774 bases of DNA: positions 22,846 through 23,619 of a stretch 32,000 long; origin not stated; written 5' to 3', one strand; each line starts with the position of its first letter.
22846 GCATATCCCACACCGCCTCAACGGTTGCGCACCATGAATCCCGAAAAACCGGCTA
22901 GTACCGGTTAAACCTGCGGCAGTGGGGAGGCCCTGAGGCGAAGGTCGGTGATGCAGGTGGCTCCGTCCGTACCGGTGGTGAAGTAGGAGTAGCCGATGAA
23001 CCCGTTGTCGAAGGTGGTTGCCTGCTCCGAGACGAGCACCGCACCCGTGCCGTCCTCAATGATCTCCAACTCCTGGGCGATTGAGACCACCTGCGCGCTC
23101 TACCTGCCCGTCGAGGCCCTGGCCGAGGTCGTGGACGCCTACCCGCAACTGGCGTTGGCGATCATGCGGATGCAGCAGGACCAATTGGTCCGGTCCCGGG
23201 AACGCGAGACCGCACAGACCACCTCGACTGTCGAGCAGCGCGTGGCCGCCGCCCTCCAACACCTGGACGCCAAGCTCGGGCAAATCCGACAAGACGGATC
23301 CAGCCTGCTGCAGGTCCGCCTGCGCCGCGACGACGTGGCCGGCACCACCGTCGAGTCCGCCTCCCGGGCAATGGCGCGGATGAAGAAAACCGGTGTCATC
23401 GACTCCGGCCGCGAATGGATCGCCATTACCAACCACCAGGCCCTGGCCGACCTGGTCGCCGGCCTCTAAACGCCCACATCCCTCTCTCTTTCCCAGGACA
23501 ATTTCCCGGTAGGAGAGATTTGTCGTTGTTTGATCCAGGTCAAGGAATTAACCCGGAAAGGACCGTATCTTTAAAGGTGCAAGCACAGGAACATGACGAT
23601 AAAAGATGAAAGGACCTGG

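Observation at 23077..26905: Candidate FNR-type (Crp/Fnr-family) controlled metal-efflux module: three class-II promoters with identical geometry plus a decapitated cognate regulator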

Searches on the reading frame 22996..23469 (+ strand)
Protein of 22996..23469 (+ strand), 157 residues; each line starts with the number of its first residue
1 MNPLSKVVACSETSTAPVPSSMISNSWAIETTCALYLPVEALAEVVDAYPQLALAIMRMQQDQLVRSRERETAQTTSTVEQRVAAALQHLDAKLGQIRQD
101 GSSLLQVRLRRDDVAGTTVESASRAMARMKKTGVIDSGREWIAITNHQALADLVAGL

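Call 5: search_protein_families(library=pfam, proteins=[window:22996-23469:+], max_evalue=0.01)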
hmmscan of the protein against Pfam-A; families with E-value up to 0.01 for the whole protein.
window:22996-23469:+ (157 aa): 1 family
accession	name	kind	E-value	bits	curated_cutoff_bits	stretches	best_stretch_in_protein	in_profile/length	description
PF13545.12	HTH_Crp_2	-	2.3e-10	40.7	27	1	81-153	1-70/70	Crp-like helix-turn-helix domain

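Call 7: find_homologous_proteins(query=window:23077-23469:+)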
Query window:23077-23469:+ (130 aa): 37 proteins with E <= 0.001 among 224 candidates.
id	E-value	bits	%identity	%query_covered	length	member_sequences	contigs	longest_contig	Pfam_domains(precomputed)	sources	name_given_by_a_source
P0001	4.5e-72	257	99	100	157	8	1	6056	PF13545.13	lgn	-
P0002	1.3e-56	207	80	99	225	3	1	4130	PF13545.13,PF00027.36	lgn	-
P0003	2.6e-55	203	80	99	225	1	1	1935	PF13545.13,PF00027.36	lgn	-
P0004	2.4e-53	197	100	78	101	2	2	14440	PF13545.13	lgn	-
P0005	9.4e-48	179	68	99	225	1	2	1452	PF13545.13,PF00027.36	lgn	-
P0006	1.3e-47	178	68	98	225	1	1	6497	PF13545.13,PF00027.36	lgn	-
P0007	5.3e-46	173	68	99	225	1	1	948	PF13545.13,PF00027.36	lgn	-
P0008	9.6e-46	172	67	99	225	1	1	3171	PF13545.13,PF00027.36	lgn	-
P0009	1.6e-45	172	69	98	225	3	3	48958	PF13545.13,PF00027.36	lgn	-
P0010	2.1e-45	171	65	98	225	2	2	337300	PF13545.13,PF00027.36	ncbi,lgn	-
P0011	9.4e-45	169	66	99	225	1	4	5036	PF13545.13,PF00027.36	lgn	-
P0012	1.1e-44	169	64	99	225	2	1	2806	PF13545.13,PF00027.36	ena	-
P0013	1.9e-44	168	67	99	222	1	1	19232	PF13545.13,PF00027.36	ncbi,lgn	-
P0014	4.1e-44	167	66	98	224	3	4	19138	PF13545.13,PF00027.36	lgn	-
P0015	8.3e-44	166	64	99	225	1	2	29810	PF13545.13,PF00027.36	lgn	-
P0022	1.8e-39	152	60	98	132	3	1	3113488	PF13545.13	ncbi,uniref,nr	ncbi:Crp/Fnr family transcriptional regulator [Corynebacterium casei]|uniref:Transcriptional regulat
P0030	2.0e-37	146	57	98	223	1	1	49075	PF13545.13,PF00027.36,PF00325.27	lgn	-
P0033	2.9e-36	142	58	97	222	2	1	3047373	PF13545.13,PF00027.36,PF00325.27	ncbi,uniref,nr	ncbi:Crp/Fnr family transcriptional regulator [Corynebacterium crudilactis]|uniref:Crp/Fnr family tr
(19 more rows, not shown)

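Call 31: find_encoding_contigs(protein=P0033, flank=6000, max_places=2)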
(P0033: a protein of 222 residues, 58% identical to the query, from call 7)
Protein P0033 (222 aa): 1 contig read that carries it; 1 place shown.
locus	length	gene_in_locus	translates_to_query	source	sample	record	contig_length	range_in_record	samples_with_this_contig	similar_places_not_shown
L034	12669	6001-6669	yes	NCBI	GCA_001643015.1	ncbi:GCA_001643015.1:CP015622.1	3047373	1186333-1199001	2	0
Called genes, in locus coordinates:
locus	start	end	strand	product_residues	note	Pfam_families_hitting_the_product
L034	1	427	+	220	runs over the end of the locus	PF01144:CoA_trans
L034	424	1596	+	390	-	PF00108:Thiolase_N, PF00109:ketoacyl-synt (weak), PF22691:Thiolase_C_1, PF02803:Thiolase_C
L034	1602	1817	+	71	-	PF01796:OB_ChsH2_C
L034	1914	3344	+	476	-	PF02667:SCFA_trans, PF03606:DcuC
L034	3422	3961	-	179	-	PF04264:YceI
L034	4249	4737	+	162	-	PF13463:HTH_27 (weak), PF22381:Staph_reg_Sar_Rot, PF01047:MarR (weak), PF12802:MarR_2 (weak)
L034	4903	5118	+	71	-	PF04024:PspC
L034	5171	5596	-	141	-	-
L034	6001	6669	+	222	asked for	PF00027:cNMP_binding, PF13545:HTH_Crp_2, PF00325:Crp (weak)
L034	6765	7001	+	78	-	PF00403:HMA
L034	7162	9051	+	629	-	PF00122:E1-E2_ATPase, PF00702:Hydrolase, PF08282:Hydrolase_3 (faint)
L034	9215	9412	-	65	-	-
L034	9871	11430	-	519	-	PF00561:Abhydrolase_1, PF08386:Abhydrolase_4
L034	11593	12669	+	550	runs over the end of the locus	PF03485:Arg_tRNA_synt_N, PF00750:tRNA-synt_1d, PF00133:tRNA-synt_1 (faint), PF09334:tRNA-synt_1g (faint), PF05746:DALR_1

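Call 32: find_encoding_contigs(protein=P0030, flank=6000, max_places=2)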
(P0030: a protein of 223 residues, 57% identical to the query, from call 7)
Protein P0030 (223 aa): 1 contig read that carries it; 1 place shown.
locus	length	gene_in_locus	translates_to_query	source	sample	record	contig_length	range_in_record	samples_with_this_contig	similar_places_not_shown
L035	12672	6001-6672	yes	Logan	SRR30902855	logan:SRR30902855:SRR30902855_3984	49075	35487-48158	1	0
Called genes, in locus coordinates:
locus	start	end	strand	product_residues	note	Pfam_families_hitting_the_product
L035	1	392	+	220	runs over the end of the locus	PF01144:CoA_trans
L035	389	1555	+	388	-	PF00108:Thiolase_N, PF00109:ketoacyl-synt (weak), PF22691:Thiolase_C_1, PF02803:Thiolase_C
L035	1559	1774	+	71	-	PF01796:OB_ChsH2_C (weak)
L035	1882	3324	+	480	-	PF02667:SCFA_trans, PF03606:DcuC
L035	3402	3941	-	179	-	PF04264:YceI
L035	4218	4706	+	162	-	PF22381:Staph_reg_Sar_Rot, PF01047:MarR (weak), PF12802:MarR_2, PF13463:HTH_27 (weak)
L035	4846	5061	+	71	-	PF04024:PspC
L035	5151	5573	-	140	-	-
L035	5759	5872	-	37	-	-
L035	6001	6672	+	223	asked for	PF00027:cNMP_binding, PF13545:HTH_Crp_2, PF00325:Crp (weak)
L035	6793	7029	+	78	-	PF00403:HMA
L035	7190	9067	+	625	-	PF00122:E1-E2_ATPase, PF00702:Hydrolase, PF08282:Hydrolase_3 (faint)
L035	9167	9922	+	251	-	PF04607:RelA_SpoT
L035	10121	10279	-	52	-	-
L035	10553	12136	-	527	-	PF00561:Abhydrolase_1, PF08386:Abhydrolase_4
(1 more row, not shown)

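Call 45: search_solved_structures(query=A2, max_evalue=0.001, show_alignments=3)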
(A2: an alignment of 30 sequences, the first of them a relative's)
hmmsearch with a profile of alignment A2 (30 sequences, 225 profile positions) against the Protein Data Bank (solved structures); distinct sequences matched with E-value up to 0.001: 99 (the best 60 are shown).
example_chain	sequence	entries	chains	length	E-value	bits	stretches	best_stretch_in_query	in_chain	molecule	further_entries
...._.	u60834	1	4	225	2.2e-25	92.5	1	3-220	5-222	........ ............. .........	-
4byy_A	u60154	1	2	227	2.3e-25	92.5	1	3-220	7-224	TRANSCRIPTIONAL REGULATOR, CRP/FNR FAMILY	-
3r6s_A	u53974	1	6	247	3.1e-25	92.1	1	3-220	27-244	transcription regulator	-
3h3u_A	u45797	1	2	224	8.8e-25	90.6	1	3-220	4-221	PROBABLE TRANSCRIPTIONAL REGULATORY PROTEIN (PROBABLY CRP/FNR-FAMILY)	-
3mzh_A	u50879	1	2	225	8.9e-25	90.6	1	3-220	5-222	PROBABLE TRANSCRIPTIONAL REGULATORY PROTEIN (PROBABLY CRP/FNR-FAMILY)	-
3d0s_A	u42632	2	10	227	9.2e-25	90.5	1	3-220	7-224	TRANSCRIPTIONAL REGULATORY PROTEIN | PROBABLE TRANSCRIPTIONAL REGULATORY PROTEIN (PROBABLY CRP/ FNR-FAMILY)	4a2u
3i54_A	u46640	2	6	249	1.3e-24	90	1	3-220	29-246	Transcriptional regulator, Crp/Fnr family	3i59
7ets_A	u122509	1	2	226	1.2e-22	83.6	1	4-208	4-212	Crp/Fnr family transcriptional regulator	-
9qlt_A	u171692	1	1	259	4.6e-21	78.4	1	13-222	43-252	FNR type regulator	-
9qly_A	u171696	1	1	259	6.3e-21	78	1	13-222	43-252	FNR type regulator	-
8qto_A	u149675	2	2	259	2.4e-20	76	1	13-222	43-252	FNR type regulator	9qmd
9qll_A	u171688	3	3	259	2.5e-20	76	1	13-222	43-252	FNR type regulator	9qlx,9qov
5cvr_A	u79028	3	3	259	2.5e-20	76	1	13-222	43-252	FNR type regulator | FNR regulator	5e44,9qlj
9qmc_A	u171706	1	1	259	2.6e-20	76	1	13-222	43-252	FNR type regulator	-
4ev0_A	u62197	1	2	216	1.1e-19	73.9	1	4-222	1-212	Transcription regulator, Crp family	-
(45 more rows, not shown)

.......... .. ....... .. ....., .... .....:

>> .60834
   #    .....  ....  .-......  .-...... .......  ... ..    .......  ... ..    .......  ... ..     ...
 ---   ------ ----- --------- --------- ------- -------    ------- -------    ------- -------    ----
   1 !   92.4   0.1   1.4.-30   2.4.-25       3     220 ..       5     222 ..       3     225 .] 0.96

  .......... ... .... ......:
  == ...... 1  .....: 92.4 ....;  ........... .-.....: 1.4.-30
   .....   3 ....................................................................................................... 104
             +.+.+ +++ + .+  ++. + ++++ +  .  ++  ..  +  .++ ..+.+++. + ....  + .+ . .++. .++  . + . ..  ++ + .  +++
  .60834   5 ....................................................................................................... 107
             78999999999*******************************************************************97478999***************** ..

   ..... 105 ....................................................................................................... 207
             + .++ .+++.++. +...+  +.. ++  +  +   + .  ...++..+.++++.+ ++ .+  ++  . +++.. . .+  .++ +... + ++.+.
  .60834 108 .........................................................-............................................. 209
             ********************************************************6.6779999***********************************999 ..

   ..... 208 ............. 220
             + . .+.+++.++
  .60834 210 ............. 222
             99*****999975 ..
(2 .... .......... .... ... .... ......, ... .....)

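Call 47: find_encoding_contigs(protein=P0022, flank=5000, max_places=2)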
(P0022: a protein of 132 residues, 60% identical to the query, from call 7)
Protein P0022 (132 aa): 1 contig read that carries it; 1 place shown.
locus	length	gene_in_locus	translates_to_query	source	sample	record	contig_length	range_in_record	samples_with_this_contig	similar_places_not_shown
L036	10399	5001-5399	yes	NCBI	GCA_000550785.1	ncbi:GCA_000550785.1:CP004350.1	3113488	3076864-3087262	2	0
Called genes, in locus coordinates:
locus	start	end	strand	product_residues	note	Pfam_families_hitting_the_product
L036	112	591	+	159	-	PF13630:SdpI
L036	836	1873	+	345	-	PF08240:ADH_N, PF00107:ADH_zinc_N, PF13602:ADH_zinc_N_2 (weak)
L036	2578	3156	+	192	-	-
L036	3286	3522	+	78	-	PF00027:cNMP_binding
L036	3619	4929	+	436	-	PF14690:Zn_ribbon_ISL3 (weak), PF01610:DDE_Tnp_ISL3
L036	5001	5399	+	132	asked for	PF13545:HTH_Crp_2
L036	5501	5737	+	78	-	PF00403:HMA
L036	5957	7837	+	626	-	PF00122:E1-E2_ATPase, PF00702:Hydrolase, PF12710:HAD (faint), PF08282:Hydrolase_3 (faint)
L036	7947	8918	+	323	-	PF13593:SBF_like, PF01758:SBF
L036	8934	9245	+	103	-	-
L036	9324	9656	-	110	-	PF05437:AzlD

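Call 50: predict_structure(alignment_id=A2)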
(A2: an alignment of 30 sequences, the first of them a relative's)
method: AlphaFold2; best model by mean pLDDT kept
length: 225 residues; sequences in the alignment: 30
mean_pLDDT: 91.8   pTM: 0.84
mean pLDDT of the five models: 91.8, 91.2, 89.8, 89.4, 78.9
residues with pLDDT >= 90: 171; 70-90: 50; 50-70: 4; < 50: 0
segments of 3 or more residues with pLDDT < 50: none
pLDDT, mean of each block of 10 residues (from residue 1): 74 89 94 96 94 94 90 92 92 96 93 91 89 84 95 94 95 94 95 97 95 96 79
secondary structure, 60 per line:
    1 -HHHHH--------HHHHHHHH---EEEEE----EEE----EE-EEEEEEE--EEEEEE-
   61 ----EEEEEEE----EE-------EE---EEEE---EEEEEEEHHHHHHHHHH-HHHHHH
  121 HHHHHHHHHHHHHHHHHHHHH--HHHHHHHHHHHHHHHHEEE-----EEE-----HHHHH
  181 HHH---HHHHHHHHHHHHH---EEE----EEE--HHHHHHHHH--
elements in order: H2-6 H15-22 E26-30 E35-37 E45-51 E54-59 E65-71 E90-93 E97-103 H104-113 H115-141 H144-159 E160-162 E168-170 H176-183 H187-199 E203-205 E210-212 H215-223

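Call 55: fold_search(model_id=the predicted structure, library=pdb)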
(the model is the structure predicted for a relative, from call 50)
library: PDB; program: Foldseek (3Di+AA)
matches with E <= 10: 1910; with E <= 0.001: 630
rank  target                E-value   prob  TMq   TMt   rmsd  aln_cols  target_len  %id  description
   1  3d0s_A                2.9e-19  1.00  0.91  0.92   1.7       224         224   22  cAMP receptor protein from m.tuberculosis, cAMP-free form (released 2009-02-03)
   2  4a2u_H                3.6e-19  1.00  0.91  0.90   1.8       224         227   22  CRP(CAP) from Myco. Tuberculosis, with cAMP (released 2012-10-10)
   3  3r6s_C                4.9e-19  1.00  0.91  0.91   1.6       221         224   23  Crystal structure of GlxR transcription factor from Corynebacterium glutamicum with cAMP (released 2012-03-28)
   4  4byy_A                4.9e-19  1.00  0.87  0.87   2.2       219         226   23  Apo GlxR (released 2014-07-30)
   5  3r6s_A                7.3e-19  1.00  0.91  0.91   1.7       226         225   22  Crystal structure of GlxR transcription factor from Corynebacterium glutamicum with cAMP (released 2012-03-28)
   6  3h3u_A                1.0e-18  1.00  0.88  0.92   2.2       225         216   21  Crystal structure of CRP (cAMP receptor Protein) from Mycobacterium tuberculosis (released 2010-02-02)
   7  4a2u_F                1.2e-18  1.00  0.90  0.90   1.9       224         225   23  CRP(CAP) from Myco. Tuberculosis, with cAMP (released 2012-10-10)
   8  3i54_D                1.4e-18  1.00  0.89  0.88   2.0       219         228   23  Crystal structure of MtbCRP in complex with cAMP (released 2009-09-08)
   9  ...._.                4.0e-18  1.00  0.91  0.92   1.7       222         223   22  GlxR bound to cAMP (released 2014-12-17)
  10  4ev0_D                4.8e-18  1.00  0.56  0.59  14.8       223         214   26  Crystal Structure of Thermus thermophilus Catabolite Activator Protein (released 2012-06-20)
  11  7ets_B                5.1e-18  1.00  0.86  0.87   2.3       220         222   24  Crystal structure of crp protein from Gardnerella Vaginalis (released 2022-04-27)
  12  3mzh_A                5.4e-18  1.00  0.91  0.91   1.8       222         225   22  Crystal structure of cAMP receptor protein from mycobacterium tuberculosis in complex with cAMP and its DNA binding el (released 2011-06-08)
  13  3r6s_F                7.6e-18  1.00  0.84  0.85   2.2       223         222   22  Crystal structure of GlxR transcription factor from Corynebacterium glutamicum with cAMP (released 2012-03-28)
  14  7ets_A                8.1e-18  1.00  0.86  0.88   2.2       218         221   25  Crystal structure of crp protein from Gardnerella Vaginalis (released 2022-04-27)
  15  3i54_A                1.3e-17  1.00  0.87  0.88   1.8       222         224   22  Crystal structure of MtbCRP in complex with cAMP (released 2009-09-08)
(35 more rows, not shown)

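Call 65: find_homologous_proteins(query=P0030, max_evalue=1e-20)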
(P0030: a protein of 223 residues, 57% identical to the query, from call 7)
Query P0030 (223 aa): 119 proteins with E <= 1e-20 among 1897 candidates.
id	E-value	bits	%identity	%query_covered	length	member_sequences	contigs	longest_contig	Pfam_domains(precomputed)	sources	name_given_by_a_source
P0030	2.9e-138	476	100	100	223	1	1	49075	PF13545.13,PF00027.36,PF00325.27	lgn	-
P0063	5.4e-137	472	99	100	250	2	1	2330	PF13545.13,PF00027.36,PF00325.27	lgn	-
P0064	9.9e-122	422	88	100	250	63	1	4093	PF13545.13,PF00027.36,PF00325.27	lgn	-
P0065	1.5e-121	422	89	100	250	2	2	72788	PF13545.13,PF00027.36,PF00325.27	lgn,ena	-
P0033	1.1e-96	340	71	99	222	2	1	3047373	PF13545.13,PF00027.36,PF00325.27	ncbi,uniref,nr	ncbi:Crp/Fnr family transcriptional regulator [Corynebacterium crudilactis]|uniref:Crp/Fnr family tr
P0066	8.1e-88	311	60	100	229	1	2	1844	PF13545.13,PF00027.36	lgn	-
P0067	1.7e-87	310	63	100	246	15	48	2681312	PF13545.13,PF00027.36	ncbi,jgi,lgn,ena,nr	ncbi:Crp/Fnr family transcriptional regulator [Corynebacterium humireducens]|nr:Crp/Fnr family trans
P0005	3.5e-87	309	59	100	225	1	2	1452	PF13545.13,PF00027.36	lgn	-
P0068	2.0e-86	307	62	98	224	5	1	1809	PF13545.13,PF00027.36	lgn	-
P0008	2.6e-86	306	63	98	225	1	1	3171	PF13545.13,PF00027.36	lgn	-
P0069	3.7e-86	306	63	99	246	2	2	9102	PF13545.13,PF00027.36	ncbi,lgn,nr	ncbi:MAG TPA: Crp/Fnr family transcriptional regulator [Corynebacterium sp.]|nr:Crp/Fnr family trans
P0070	1.4e-85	304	60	98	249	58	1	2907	PF13545.13,PF00027.36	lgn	-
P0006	1.8e-85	304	60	98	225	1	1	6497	PF13545.13,PF00027.36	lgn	-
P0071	8.6e-85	302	59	98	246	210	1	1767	PF13545.13,PF00027.36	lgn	-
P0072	9.0e-85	301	61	98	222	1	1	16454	PF13545.13,PF00027.36,PF00325.27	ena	-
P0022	6.6e-40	155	55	58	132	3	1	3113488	PF13545.13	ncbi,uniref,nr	ncbi:Crp/Fnr family transcriptional regulator [Corynebacterium casei]|uniref:Transcriptional regulat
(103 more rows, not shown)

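Call 75: predict_structure(alignment_id=A5)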
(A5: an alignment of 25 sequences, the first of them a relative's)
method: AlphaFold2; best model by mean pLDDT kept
length: 246 residues; sequences in the alignment: 25
mean_pLDDT: 92.3   pTM: 0.87
mean pLDDT of the five models: 92.3, 91.4, 90.6, 89.1, 88.2
residues with pLDDT >= 90: 216; 70-90: 19; 50-70: 10; < 50: 1
segments of 3 or more residues with pLDDT < 50: none
pLDDT, mean of each block of 10 residues (from residue 1): 69 72 93 96 94 95 95 94 92 94 92 94 94 95 93 91 96 96 94 94 96 98 94 97 83
secondary structure, 60 per line:
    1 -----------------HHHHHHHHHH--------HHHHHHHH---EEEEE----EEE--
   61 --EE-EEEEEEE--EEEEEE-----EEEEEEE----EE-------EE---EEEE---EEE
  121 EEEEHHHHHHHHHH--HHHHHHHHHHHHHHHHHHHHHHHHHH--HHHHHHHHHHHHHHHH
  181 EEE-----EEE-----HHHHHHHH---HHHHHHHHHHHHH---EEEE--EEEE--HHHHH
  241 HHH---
elements in order: H18-27 H36-43 E47-51 E56-58 E66-72 E75-80 E86-92 E111-114 E118-124 H125-134 H137-162 H165-180 E181-183 E189-191 H197-204 H208-220 E224-227 E230-233 H236-243
